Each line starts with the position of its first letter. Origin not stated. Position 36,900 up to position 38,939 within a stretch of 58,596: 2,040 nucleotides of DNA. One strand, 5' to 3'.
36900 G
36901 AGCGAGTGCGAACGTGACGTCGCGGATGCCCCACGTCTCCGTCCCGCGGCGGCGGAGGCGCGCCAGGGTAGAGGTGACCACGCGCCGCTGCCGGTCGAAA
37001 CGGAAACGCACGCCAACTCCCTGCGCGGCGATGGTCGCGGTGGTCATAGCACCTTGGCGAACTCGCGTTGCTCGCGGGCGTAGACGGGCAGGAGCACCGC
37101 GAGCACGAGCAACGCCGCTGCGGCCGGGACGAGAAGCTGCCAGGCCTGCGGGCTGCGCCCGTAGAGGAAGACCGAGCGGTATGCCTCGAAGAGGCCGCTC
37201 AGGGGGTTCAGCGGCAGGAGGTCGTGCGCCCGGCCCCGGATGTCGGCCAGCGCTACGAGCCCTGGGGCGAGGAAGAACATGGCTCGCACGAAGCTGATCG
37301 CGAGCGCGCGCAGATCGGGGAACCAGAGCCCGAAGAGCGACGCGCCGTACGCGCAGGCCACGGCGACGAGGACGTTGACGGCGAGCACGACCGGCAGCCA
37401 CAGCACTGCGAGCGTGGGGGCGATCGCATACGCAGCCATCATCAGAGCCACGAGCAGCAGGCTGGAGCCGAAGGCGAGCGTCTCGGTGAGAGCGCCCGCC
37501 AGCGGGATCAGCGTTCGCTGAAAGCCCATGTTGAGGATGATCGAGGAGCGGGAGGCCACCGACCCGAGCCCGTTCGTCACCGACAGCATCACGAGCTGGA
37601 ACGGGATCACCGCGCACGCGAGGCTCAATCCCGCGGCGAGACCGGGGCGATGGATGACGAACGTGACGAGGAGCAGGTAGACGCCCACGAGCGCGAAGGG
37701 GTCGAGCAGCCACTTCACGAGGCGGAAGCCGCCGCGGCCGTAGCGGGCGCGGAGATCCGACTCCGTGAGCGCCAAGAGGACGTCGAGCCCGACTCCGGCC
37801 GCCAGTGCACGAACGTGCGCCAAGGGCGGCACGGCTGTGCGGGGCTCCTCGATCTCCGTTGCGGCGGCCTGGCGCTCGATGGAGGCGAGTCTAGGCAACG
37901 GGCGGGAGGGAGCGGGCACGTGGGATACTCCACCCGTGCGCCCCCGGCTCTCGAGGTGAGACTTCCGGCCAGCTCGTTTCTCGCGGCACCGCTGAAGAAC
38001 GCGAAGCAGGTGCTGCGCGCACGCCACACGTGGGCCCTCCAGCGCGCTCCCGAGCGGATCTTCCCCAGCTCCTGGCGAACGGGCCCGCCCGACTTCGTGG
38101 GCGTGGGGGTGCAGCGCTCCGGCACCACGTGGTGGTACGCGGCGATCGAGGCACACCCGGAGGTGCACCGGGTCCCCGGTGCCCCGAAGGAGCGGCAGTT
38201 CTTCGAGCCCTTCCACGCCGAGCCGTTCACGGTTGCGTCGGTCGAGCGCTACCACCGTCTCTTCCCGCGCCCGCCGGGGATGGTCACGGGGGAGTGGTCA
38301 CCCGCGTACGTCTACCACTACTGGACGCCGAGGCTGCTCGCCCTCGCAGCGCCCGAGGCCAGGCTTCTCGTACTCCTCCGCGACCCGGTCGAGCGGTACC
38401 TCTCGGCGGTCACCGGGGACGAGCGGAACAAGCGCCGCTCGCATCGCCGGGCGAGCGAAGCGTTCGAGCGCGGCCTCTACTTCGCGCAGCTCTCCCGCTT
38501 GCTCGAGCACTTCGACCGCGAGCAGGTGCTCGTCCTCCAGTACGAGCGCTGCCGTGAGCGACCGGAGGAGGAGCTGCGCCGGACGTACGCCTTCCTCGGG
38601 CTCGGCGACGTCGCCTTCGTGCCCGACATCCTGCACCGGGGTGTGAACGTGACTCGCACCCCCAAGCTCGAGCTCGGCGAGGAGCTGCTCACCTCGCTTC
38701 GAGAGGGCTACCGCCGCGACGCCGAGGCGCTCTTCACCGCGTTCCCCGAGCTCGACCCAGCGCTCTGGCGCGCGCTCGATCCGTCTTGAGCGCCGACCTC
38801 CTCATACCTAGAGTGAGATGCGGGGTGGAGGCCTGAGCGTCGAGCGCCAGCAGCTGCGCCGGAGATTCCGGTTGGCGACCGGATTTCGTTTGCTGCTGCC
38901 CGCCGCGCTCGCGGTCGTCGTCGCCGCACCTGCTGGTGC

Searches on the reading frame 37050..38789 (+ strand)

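Call 48: search_protein_families(library=pfam, proteins=[window:37050-38789:+], max_evalue=0.0001)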
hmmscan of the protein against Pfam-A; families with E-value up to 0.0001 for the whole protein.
window:37050-38789:+ (579 aa): 2 families
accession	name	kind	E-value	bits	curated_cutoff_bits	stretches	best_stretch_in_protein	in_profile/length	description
PF00685.33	Sulfotransfer_1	-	2.2e-13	50.6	22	1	346-519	1-182/255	Sulfotransferase domain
PF13469.12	Sulfotransfer_3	-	3.4e-13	50.8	27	1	423-518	111-212/216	Sulfotransferase family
